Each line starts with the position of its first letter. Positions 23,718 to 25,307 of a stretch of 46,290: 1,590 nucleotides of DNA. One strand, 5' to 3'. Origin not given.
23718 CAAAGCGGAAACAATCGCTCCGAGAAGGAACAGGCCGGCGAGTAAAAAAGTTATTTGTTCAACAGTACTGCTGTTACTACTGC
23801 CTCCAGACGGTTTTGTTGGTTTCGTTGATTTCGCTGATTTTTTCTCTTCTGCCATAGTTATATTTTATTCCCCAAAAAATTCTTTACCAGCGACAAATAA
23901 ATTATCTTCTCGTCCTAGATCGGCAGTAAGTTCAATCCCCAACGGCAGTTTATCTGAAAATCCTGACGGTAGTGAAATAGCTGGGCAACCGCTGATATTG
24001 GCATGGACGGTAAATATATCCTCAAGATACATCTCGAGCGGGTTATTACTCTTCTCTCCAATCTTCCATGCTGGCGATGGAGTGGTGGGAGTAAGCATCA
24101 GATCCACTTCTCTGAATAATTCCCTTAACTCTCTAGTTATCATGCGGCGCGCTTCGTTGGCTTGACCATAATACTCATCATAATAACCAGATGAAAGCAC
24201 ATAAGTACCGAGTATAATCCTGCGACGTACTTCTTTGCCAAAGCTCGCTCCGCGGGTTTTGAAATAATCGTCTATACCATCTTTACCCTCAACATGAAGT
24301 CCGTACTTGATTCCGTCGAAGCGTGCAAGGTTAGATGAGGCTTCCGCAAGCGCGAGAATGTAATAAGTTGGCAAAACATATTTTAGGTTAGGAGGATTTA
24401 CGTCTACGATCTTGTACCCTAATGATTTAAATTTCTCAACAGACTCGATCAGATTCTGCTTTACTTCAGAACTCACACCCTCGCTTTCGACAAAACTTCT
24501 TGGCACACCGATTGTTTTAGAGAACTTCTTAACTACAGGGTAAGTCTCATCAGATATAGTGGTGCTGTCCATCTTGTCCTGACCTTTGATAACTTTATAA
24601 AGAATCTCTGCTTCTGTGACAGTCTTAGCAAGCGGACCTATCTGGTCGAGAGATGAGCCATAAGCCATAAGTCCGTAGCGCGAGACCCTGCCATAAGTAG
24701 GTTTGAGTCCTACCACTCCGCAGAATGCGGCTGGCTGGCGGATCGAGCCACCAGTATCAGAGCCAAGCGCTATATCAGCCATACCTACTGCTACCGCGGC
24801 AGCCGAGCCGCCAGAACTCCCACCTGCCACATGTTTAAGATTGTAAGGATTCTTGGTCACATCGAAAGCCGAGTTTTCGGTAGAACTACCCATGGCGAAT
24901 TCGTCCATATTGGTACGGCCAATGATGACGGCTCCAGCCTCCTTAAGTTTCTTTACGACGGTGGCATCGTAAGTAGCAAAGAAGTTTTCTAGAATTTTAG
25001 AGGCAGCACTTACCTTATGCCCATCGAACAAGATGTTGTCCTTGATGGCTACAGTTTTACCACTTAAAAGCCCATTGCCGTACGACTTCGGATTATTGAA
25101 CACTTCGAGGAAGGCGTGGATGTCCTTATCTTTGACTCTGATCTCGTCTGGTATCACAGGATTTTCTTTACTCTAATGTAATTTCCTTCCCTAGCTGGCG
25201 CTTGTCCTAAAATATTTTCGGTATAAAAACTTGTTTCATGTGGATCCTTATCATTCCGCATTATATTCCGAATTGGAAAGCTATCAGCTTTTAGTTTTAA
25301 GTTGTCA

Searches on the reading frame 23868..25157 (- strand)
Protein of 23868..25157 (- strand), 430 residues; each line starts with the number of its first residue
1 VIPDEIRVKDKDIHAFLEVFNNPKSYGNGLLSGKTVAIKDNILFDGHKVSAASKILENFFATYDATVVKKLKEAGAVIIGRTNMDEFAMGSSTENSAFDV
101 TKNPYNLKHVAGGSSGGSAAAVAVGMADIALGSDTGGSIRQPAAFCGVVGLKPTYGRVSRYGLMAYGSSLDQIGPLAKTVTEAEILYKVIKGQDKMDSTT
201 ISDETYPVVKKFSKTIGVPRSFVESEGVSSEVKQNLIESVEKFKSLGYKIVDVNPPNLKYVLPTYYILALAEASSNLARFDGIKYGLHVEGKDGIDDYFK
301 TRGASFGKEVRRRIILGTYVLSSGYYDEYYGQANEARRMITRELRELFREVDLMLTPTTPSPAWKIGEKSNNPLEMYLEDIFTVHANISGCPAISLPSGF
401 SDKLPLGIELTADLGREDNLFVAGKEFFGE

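Call 15: search_protein_families(library=pfam, proteins=[window:23868-25157:-], max_evalue=0.001)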
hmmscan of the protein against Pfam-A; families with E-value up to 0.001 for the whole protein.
window:23868-25157:- (430 aa): 1 family
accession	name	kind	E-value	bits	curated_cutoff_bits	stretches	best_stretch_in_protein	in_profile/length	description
PF01425.27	Amidase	-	2.2e-133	446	27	1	27-420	43-444/445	Amidase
